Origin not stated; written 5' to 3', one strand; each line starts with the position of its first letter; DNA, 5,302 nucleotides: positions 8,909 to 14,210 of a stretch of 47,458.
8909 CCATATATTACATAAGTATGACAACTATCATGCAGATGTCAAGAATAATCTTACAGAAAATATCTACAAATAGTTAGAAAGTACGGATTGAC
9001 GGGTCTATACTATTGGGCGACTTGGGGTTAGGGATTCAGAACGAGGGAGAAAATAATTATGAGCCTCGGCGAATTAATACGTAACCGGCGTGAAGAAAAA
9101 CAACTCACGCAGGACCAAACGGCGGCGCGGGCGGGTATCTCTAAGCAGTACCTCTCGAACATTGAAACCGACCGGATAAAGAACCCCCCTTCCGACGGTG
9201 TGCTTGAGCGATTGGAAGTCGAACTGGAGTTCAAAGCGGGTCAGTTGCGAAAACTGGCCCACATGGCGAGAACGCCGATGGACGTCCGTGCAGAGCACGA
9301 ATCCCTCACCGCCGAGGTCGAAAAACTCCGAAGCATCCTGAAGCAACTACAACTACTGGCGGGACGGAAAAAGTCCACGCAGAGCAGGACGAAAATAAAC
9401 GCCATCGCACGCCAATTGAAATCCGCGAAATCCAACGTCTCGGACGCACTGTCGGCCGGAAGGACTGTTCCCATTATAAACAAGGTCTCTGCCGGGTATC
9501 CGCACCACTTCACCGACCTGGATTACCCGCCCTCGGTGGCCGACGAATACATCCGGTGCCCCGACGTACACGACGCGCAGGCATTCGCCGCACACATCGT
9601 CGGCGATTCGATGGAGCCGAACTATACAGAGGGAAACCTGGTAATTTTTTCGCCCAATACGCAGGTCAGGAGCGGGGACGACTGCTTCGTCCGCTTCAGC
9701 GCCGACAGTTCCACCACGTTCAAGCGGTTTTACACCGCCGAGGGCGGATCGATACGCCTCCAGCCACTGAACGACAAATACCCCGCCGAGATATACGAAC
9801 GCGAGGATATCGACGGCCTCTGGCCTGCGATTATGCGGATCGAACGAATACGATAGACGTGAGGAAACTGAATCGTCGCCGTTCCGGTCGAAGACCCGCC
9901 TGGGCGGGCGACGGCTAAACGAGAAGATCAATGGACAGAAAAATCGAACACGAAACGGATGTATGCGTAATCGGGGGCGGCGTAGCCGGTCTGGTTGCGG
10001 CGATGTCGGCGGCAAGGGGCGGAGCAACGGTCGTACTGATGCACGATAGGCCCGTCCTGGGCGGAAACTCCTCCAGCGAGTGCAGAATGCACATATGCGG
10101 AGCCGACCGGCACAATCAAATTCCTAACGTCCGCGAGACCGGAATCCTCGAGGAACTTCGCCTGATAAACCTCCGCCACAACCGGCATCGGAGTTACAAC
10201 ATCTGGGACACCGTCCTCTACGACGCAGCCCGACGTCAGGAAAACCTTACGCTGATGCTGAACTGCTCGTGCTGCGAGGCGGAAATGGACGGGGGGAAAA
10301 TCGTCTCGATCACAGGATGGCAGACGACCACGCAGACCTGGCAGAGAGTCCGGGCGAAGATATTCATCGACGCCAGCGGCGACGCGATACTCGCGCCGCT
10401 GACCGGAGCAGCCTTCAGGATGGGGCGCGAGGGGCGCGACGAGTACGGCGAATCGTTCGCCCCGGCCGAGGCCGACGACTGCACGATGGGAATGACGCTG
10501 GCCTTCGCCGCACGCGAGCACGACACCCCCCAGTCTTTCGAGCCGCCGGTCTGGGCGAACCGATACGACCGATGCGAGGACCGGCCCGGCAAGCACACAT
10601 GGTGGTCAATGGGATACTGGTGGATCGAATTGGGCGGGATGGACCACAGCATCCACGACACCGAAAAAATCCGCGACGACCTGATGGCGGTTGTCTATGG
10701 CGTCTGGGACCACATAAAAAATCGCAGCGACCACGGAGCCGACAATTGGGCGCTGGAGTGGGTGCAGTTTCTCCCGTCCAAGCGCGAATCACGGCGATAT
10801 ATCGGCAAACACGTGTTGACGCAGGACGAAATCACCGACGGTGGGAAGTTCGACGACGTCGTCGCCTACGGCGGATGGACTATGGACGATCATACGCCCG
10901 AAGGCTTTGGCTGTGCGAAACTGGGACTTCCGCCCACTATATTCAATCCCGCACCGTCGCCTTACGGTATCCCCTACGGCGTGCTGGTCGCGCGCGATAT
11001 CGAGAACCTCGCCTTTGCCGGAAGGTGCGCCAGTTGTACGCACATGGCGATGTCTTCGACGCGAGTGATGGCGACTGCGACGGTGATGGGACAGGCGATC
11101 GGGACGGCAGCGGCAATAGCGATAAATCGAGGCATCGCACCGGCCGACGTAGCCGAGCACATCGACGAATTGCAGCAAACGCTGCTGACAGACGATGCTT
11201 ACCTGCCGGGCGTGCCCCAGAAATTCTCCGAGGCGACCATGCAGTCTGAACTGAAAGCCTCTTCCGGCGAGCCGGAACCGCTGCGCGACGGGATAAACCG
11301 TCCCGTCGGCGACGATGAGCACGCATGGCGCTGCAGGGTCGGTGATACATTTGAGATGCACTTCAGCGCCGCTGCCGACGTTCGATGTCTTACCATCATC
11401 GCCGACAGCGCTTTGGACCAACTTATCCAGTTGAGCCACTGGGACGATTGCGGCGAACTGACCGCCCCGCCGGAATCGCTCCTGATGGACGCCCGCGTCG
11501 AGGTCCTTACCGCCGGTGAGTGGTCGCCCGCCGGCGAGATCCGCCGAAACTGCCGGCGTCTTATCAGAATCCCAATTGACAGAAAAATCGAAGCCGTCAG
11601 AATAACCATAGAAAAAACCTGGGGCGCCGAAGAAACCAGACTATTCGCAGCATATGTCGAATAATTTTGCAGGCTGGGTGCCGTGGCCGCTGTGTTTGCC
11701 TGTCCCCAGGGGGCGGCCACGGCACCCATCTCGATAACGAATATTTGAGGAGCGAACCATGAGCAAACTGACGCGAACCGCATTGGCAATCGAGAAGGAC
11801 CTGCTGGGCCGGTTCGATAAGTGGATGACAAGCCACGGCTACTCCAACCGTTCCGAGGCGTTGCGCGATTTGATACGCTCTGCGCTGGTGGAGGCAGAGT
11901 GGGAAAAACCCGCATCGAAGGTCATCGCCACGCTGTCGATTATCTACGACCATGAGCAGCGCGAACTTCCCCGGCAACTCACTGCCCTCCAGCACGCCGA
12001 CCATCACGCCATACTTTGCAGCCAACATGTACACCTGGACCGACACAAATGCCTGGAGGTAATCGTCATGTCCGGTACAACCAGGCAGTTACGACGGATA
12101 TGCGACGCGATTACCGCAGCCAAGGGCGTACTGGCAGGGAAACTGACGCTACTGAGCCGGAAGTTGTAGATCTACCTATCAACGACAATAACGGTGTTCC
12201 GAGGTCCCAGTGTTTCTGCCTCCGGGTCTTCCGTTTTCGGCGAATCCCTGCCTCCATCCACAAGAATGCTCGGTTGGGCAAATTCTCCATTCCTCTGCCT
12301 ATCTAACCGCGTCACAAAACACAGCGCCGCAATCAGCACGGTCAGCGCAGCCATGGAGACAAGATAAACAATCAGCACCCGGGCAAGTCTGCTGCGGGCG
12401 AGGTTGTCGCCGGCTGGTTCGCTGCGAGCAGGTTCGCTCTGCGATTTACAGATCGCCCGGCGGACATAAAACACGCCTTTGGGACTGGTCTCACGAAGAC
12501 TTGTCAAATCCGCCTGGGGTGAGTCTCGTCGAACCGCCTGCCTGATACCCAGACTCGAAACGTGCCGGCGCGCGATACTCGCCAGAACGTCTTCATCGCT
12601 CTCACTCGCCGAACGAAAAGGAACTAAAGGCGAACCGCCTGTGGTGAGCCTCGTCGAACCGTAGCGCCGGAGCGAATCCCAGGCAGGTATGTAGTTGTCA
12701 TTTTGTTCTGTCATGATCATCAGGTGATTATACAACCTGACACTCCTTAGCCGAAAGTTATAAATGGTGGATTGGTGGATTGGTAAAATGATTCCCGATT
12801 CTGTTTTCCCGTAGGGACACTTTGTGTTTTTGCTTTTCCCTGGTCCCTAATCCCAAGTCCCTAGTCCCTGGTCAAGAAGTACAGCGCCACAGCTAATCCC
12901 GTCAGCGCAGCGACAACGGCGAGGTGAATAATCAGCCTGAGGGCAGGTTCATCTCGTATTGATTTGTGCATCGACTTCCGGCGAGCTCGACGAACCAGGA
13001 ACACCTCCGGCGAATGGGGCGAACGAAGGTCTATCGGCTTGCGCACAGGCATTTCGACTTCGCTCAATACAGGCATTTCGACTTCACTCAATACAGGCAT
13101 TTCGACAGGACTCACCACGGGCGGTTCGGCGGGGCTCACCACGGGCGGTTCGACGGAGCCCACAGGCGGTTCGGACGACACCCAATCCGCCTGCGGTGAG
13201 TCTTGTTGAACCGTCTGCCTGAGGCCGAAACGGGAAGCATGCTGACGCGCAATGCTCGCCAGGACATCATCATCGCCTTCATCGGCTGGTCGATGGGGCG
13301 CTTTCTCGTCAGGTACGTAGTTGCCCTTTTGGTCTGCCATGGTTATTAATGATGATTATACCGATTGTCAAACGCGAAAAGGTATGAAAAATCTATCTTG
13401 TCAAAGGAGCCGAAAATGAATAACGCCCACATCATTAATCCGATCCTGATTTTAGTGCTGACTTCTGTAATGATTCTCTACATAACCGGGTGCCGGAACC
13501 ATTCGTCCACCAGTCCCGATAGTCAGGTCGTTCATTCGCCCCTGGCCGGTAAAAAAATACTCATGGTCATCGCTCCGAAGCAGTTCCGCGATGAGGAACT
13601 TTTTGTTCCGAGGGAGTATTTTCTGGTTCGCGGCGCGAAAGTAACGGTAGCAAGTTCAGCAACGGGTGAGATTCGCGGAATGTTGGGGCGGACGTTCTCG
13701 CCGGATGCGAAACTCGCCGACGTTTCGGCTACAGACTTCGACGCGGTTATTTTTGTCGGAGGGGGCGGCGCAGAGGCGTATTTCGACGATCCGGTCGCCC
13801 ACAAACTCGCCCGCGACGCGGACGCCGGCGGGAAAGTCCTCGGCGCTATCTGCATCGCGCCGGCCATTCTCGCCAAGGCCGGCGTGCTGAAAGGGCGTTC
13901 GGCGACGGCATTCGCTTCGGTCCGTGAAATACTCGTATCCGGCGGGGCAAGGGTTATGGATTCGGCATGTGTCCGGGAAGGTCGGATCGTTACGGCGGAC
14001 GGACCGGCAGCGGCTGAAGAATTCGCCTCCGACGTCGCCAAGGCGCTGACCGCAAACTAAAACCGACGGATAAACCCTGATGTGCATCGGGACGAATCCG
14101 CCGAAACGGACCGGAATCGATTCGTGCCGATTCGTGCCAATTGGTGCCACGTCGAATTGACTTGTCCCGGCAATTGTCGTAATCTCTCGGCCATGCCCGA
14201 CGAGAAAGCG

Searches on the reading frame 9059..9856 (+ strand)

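Call 11: search_protein_families(library=pfam, proteins=[window:9059-9856:+])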
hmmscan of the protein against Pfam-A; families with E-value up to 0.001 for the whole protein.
window:9059-9856:+ (265 aa): 5 families
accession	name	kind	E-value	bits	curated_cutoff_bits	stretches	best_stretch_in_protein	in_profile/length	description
PF00717.28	Peptidase_S24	-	3.1e-19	69.2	23.3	1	138-250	1-108/116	Peptidase S24-like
PF13560.12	HTH_31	-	4.8e-11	43.3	27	1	3-52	2-50/64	Helix-turn-helix domain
PF01381.28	HTH_3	-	5.2e-10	39.6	23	1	7-54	1-46/55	Helix-turn-helix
PF12844.13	HTH_19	-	7.2e-09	35.9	30.2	1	4-49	1-45/64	Helix-turn-helix domain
PF13413.12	HTH_25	-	4.5e-06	26.8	24.6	1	7-46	2-41/62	Helix-turn-helix domain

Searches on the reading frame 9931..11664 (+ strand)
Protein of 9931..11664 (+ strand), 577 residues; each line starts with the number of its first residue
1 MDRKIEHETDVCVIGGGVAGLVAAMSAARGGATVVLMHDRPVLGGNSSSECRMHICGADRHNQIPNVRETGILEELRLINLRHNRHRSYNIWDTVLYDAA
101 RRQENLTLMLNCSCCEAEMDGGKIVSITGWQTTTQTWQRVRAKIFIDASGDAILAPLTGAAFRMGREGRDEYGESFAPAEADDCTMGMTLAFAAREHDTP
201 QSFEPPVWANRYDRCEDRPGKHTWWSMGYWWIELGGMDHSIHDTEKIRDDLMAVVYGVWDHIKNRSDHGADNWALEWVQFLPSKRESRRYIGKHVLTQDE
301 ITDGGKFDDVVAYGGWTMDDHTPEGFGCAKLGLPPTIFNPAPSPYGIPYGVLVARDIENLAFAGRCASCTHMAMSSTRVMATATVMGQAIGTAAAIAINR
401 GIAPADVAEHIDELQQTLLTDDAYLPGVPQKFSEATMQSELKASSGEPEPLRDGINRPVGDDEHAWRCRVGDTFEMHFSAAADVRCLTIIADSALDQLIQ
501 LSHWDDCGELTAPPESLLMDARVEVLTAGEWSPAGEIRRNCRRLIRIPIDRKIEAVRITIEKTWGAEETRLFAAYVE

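Call 11: search_protein_families(library=pfam, proteins=[window:9931-11664:+])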
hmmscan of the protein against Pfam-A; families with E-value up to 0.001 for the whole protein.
window:9931-11664:+ (577 aa): 8 families
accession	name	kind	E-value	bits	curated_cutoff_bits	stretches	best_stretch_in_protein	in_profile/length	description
PF12831.13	FAD_oxidored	-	4.1e-86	290.3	27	1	10-418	1-416/416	FAD dependent oxidoreductase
PF00890.30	FAD_binding_2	-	1.8e-06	27.8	20.4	1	10-47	1-38/414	FAD binding domain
PF01266.30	DAO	-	2e-06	28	27.9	1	10-96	1-58/353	FAD dependent oxidoreductase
PF13450.12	NAD_binding_8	-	4.9e-06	27.2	21.9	1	13-50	1-38/68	NAD(P)-binding Rossmann-like domain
PF07992.20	Pyr_redox_2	-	1.1e-05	25.5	26.1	1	10-45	2-38/291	Pyridine nucleotide-disulphide oxidoreductase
PF01134.28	GIDA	-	3.9e-05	23.3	22.1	1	10-38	1-29/391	Glucose inhibited division protein A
PF01262.27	AlaDh_PNT_C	-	0.00023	21.1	23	1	8-41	28-61/214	Alanine dehydrogenase/PNT, C-terminal domain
PF03486.20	HI0933_like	-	0.0003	20.8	50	1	10-42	2-34/244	HI0933-like protein Rossmann domain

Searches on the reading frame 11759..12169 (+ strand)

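Call 12: search_protein_families(library=pfam, proteins=[window:11759-12169:+])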
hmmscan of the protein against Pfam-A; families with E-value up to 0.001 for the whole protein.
window:11759-12169:+ (136 aa): 1 family
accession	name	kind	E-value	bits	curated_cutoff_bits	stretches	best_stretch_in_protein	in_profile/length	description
PF08753.17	NikR_C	-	2.3e-27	95.5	22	1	56-131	1-76/77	NikR C terminal nickel binding domain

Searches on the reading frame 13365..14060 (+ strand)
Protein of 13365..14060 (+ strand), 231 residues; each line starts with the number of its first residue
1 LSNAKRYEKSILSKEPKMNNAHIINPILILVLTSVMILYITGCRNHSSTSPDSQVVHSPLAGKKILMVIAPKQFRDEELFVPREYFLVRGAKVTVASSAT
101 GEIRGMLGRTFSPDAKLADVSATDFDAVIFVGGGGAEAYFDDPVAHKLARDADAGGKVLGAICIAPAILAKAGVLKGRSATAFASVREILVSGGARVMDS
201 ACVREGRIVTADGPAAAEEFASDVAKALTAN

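Call 12: search_protein_families(library=pfam, proteins=[window:13365-14060:+])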
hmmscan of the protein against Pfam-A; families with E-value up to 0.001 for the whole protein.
window:13365-14060:+ (231 aa): 1 family
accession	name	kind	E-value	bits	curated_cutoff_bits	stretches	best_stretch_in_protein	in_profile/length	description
PF01965.30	DJ-1_PfpI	-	2.2e-40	138.6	26.6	1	63-226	1-164/165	DJ-1/PfpI family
